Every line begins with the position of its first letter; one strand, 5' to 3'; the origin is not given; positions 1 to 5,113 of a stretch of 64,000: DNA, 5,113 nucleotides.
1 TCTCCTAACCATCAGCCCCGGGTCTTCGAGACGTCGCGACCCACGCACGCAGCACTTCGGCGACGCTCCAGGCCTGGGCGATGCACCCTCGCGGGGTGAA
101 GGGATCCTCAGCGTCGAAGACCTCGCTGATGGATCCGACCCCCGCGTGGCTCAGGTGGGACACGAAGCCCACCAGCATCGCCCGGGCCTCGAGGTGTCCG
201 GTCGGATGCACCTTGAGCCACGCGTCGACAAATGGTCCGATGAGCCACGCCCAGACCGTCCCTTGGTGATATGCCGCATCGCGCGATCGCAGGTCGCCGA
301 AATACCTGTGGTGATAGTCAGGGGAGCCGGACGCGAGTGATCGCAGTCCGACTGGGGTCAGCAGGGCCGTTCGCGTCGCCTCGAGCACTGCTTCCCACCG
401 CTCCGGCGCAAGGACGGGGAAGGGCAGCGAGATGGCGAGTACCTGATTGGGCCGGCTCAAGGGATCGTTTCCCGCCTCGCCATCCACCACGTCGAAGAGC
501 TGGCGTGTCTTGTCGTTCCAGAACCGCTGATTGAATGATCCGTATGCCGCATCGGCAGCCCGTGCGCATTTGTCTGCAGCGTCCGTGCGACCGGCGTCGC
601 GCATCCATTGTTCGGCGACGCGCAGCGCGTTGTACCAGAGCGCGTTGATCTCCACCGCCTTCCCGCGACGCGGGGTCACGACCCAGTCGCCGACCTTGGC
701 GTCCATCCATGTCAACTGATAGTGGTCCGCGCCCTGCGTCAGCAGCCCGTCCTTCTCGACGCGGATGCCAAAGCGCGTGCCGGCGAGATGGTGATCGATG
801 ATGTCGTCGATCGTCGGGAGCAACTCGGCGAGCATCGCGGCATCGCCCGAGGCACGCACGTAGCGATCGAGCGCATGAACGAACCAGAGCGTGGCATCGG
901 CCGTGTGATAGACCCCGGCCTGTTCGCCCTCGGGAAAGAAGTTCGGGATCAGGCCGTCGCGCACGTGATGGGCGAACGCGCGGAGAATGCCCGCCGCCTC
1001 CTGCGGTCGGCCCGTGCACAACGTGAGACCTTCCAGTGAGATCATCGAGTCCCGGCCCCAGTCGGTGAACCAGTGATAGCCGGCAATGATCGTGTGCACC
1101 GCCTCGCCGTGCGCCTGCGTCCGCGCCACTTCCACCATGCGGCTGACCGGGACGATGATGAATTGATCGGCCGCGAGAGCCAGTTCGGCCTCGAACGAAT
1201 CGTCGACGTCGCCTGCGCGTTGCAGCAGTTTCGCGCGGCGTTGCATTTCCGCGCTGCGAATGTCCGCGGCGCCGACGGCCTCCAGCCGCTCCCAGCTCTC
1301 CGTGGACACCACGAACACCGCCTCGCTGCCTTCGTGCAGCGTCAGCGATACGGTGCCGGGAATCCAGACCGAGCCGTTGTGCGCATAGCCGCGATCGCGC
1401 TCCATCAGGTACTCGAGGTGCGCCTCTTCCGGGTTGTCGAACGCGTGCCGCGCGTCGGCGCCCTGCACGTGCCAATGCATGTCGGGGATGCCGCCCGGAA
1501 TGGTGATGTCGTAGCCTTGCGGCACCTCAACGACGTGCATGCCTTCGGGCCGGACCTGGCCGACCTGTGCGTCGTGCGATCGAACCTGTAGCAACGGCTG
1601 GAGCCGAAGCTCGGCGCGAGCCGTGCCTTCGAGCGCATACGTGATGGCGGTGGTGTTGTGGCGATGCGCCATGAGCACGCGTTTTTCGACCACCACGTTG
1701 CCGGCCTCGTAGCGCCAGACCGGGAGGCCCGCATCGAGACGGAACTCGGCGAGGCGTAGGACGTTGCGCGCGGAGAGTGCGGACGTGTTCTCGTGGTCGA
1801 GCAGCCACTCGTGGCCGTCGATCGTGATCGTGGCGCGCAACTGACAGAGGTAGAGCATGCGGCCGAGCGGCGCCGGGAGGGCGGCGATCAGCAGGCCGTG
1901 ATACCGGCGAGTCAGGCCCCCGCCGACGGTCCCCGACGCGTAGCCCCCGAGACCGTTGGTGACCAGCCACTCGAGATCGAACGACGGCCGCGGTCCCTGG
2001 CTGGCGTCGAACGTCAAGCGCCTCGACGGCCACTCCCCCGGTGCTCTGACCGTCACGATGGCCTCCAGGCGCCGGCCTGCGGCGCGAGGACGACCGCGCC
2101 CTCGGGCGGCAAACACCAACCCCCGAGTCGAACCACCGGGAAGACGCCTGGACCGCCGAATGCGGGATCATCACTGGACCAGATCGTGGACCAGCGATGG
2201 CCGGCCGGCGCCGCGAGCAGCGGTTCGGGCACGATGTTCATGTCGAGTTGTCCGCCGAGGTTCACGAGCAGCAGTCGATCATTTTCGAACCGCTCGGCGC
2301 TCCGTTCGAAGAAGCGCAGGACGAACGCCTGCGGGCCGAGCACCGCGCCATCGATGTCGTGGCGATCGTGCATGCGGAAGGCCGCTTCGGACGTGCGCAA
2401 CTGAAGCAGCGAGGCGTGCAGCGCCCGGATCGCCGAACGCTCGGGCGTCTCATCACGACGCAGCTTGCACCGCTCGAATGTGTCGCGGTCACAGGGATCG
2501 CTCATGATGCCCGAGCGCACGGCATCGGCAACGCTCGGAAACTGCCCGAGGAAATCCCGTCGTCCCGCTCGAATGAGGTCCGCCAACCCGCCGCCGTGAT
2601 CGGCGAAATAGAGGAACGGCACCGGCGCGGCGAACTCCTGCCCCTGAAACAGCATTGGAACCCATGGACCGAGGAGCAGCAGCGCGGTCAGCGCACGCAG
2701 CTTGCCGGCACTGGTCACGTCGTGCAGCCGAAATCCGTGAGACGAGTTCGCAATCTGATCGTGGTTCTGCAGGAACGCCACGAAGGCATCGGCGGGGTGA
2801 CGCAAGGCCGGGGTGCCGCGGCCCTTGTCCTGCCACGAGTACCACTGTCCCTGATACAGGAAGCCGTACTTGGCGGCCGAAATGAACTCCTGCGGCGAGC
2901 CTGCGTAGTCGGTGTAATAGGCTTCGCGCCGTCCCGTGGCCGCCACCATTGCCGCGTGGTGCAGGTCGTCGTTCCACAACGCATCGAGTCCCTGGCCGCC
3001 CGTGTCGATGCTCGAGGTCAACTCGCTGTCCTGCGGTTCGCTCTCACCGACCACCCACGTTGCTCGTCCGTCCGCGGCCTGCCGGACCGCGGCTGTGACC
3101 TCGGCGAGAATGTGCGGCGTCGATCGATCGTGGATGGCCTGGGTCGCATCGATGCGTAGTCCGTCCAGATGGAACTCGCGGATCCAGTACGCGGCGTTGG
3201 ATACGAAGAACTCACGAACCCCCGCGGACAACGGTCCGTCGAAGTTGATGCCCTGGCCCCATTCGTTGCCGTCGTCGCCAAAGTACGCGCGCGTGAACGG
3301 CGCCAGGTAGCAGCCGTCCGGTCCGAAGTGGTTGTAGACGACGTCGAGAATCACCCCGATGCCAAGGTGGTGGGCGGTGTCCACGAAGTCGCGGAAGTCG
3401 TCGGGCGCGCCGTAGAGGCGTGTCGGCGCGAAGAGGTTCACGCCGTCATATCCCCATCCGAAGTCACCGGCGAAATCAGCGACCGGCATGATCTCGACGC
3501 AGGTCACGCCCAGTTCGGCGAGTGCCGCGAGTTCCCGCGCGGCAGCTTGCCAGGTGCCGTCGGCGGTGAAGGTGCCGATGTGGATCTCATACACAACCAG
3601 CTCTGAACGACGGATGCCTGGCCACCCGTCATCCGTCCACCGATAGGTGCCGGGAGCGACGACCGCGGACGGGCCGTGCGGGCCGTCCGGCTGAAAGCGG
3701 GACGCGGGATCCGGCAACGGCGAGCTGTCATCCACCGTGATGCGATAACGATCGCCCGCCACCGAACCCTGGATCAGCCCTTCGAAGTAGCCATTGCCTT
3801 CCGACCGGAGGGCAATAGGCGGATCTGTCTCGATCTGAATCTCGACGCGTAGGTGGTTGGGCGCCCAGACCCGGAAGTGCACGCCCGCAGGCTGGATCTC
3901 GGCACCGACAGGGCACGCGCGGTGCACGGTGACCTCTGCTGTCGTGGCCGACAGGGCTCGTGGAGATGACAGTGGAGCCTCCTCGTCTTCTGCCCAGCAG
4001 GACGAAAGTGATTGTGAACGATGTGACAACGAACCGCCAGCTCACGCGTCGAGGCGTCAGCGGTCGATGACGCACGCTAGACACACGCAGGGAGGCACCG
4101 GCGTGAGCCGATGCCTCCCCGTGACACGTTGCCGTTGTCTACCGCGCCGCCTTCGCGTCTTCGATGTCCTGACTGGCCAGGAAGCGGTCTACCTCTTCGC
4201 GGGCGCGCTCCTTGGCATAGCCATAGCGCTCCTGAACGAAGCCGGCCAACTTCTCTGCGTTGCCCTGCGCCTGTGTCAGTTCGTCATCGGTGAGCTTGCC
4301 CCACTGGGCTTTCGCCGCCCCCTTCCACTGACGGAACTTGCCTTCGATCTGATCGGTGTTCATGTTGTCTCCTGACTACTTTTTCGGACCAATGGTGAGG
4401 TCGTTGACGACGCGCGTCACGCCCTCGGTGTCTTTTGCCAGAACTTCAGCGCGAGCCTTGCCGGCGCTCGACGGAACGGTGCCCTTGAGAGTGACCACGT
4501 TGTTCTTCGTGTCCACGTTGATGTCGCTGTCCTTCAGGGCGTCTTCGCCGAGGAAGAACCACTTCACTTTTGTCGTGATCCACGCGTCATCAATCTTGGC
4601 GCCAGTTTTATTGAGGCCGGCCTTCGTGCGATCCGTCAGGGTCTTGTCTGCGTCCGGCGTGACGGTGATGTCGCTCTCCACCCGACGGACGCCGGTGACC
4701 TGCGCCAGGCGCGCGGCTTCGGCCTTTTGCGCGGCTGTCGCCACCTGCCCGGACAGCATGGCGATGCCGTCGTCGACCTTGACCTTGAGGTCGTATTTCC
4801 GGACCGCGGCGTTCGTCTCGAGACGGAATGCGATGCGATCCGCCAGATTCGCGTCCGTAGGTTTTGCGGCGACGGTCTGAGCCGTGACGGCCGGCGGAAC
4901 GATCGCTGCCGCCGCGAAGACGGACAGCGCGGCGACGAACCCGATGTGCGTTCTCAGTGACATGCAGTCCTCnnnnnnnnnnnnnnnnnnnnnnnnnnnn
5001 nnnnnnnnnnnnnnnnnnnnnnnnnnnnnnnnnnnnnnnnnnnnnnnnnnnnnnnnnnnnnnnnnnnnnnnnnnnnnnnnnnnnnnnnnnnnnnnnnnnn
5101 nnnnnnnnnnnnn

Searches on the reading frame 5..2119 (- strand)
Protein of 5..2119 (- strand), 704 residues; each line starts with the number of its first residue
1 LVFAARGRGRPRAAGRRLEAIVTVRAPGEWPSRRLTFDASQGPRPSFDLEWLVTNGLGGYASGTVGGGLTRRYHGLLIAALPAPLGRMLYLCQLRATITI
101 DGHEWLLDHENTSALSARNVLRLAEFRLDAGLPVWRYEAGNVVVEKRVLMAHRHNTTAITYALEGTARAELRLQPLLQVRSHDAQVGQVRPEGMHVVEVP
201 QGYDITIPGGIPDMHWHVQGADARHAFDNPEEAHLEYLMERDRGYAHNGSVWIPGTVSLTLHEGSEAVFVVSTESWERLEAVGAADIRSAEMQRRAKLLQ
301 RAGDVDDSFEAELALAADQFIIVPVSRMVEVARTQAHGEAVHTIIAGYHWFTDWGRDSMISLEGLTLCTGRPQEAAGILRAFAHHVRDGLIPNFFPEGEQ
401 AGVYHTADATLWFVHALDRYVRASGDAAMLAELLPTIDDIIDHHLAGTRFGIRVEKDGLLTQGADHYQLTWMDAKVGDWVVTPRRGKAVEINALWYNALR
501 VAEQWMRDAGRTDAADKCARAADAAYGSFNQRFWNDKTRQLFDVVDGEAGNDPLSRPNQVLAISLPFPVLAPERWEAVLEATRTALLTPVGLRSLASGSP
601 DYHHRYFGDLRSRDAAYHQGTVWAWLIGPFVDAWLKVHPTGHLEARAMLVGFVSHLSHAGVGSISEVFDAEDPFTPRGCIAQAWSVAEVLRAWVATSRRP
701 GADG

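Call 8: search_protein_families(library=pfam, proteins=[window:5-2119:-], max_evalue=0.01)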
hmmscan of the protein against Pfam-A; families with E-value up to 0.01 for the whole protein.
window:5-2119:- (704 aa): 6 families
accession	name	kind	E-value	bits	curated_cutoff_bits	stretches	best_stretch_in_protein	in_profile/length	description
PF06202.20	GDE_C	-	3.1e-120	401.9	21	1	335-691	11-367/367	Amylo-alpha-1,6-glucosidase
PF12439.13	GDE_N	-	2.7e-52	177.9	27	1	50-267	2-218/219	Glycogen debranching enzyme N terminal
PF22422.2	MGH1-like_GH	-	1.9e-06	28.1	27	1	409-625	66-299/356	Mannosylglycerate hydrolase MGH1-like glycoside hydrolase domain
PF17389.8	Bac_rhamnosid6H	-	0.0019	18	24.5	1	370-539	60-218/339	Bacterial alpha-L-rhamnosidase 6 hairpin glycosidase domain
PF12899.13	Glyco_hydro_100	-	0.0038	16.4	23.6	0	405-537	112-233/435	Alkaline and neutral invertase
PF17167.11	Glyco_hydro_94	-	0.0055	15.9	27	1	406-535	121-245/420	Glycosyl hydrolase 94 superfamily, catalytic domain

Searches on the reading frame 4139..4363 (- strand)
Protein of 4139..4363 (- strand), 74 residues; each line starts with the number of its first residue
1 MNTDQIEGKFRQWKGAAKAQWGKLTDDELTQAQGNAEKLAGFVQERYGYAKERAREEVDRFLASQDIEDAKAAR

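Call 8: search_protein_families(library=pfam, proteins=[window:4139-4363:-], max_evalue=0.01)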
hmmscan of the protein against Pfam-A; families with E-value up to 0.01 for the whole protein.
window:4139-4363:- (74 aa): 1 family
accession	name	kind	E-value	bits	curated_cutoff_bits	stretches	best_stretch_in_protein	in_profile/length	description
PF05532.17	CsbD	-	7.3e-20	71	40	1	4-55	1-52/53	CsbD-like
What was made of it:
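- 4139..4363 (-): CsbD-like protein, last gene of the short operon. Pfam CsbD, 7.3e-20 (call 8).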

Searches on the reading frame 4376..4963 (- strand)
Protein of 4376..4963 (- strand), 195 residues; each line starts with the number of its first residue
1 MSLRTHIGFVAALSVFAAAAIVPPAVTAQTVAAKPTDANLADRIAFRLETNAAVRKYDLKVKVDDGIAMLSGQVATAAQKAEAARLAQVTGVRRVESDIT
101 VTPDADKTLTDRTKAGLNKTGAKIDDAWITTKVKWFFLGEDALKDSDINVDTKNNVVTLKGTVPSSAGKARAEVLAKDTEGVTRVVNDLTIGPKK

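Call 8: search_protein_families(library=pfam, proteins=[window:4376-4963:-], max_evalue=0.01)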
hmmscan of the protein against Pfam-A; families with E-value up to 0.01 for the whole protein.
window:4376-4963:- (195 aa): 1 family
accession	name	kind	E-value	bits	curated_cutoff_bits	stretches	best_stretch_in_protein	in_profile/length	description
PF04972.22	BON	-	2.9e-34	117.6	27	2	125-193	1-69/69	BON domain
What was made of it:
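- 4376..4963 (-): BON-domain protein, 9 nt downstream of the secreted-protein gene. Pfam BON, 2.9e-34 (call 8).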
